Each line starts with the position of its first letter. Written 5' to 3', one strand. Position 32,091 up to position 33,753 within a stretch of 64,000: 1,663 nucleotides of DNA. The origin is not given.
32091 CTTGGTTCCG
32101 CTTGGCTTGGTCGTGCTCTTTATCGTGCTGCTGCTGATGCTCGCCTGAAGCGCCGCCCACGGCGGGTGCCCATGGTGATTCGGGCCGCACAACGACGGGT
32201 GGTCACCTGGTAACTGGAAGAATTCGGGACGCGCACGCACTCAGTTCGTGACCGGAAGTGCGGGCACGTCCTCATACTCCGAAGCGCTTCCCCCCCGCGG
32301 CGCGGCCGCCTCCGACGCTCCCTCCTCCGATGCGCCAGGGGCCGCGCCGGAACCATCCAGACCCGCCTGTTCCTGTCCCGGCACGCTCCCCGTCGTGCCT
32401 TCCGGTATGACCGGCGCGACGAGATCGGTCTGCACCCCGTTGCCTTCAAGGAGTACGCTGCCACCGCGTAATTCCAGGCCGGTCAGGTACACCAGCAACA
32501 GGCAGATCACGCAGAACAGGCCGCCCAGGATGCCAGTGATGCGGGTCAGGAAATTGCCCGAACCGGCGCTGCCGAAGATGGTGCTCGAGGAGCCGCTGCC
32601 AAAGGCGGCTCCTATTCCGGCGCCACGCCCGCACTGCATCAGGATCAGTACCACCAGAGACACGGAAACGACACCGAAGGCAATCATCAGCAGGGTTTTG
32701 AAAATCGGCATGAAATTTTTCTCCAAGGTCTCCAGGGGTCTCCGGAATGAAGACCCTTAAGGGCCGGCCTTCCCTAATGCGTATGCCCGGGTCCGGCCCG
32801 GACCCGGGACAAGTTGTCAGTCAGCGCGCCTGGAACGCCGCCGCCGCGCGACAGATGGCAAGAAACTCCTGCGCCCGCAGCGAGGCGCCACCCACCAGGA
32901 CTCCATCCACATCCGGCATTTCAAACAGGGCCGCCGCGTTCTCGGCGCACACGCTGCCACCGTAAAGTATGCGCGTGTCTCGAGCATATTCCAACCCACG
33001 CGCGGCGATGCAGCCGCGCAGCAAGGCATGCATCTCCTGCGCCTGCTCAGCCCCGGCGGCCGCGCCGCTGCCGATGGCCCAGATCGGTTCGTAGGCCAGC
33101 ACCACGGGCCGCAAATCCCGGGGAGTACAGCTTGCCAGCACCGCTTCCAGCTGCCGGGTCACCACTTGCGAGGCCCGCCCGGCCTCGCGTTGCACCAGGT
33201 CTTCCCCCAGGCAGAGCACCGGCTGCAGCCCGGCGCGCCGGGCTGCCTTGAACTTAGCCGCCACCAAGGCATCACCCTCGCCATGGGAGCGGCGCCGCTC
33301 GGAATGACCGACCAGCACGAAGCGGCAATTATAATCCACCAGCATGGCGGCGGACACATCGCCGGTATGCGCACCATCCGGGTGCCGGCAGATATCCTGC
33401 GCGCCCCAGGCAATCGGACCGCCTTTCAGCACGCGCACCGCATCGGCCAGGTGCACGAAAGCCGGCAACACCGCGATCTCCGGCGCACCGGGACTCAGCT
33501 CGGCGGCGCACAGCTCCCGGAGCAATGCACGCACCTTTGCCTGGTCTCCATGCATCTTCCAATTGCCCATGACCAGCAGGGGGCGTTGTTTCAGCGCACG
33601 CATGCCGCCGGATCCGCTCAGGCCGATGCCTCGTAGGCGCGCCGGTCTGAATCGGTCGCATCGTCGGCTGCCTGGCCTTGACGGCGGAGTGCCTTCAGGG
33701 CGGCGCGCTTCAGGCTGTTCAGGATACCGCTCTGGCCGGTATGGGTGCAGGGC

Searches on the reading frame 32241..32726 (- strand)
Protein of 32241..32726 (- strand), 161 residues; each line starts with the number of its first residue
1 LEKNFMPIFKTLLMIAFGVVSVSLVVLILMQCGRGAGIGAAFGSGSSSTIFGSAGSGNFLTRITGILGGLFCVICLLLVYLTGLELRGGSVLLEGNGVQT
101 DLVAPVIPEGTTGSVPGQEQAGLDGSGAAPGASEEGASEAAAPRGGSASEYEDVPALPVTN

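Call 9: search_protein_families(library=pfam, proteins=[window:32241-32726:-], max_evalue=10)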
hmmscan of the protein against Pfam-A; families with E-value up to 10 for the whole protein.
window:32241-32726:- (161 aa): 1 family
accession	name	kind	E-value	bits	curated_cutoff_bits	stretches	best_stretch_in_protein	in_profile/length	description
PF03840.19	SecG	-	4.2e-18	65.7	29.2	1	12-81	1-70/70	Preprotein translocase SecG subunit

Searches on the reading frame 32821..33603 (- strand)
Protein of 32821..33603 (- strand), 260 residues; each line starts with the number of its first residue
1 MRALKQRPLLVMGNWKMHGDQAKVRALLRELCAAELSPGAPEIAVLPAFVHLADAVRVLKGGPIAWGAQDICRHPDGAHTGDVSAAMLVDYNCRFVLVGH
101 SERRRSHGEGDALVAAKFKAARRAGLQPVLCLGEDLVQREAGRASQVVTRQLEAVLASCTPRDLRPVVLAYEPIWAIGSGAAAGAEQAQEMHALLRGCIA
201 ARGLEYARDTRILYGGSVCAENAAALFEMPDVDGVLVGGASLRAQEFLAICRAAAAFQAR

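Call 9: search_protein_families(library=pfam, proteins=[window:32821-33600:-], max_evalue=10)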
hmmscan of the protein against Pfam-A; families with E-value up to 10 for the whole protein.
window:32821-33600:- (259 aa): 1 family
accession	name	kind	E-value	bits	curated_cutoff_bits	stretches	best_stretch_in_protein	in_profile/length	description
PF00121.24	TIM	-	3.7e-83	279.2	20.1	1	9-252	2-244/245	Triosephosphate isomerase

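Call 71: find_encoding_contigs(protein=window:32821-33603:-, flank=6000, max_places=10)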
Protein window:32821-33603:- (260 aa): 7 contigs read that carry it; 1 place shown.
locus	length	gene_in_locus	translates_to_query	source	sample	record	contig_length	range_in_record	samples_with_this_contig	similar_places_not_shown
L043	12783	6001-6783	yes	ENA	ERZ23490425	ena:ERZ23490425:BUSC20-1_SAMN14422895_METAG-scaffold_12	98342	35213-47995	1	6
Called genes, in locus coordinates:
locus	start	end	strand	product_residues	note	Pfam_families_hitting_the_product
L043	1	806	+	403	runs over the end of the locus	PF00579:tRNA-synt_1b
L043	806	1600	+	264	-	PF02616:SMC_ScpA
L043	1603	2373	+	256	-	PF04079:SMC_ScpB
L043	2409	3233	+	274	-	PF01479:S4, PF00849:PseudoU_synth_2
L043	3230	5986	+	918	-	-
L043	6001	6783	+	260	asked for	PF00121:TIM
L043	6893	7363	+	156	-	PF03840:SecG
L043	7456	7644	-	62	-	-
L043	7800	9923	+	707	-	PF19310:TOP_N, PF01432:Peptidase_M3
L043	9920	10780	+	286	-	PF03372:Exo_endo_phos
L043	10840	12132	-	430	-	PF16491:Peptidase_M48_N, PF01435:Peptidase_M48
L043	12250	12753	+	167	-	PF00929:RNase_T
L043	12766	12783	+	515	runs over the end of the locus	PF03853:YjeF_N, PF01256:Carb_kinase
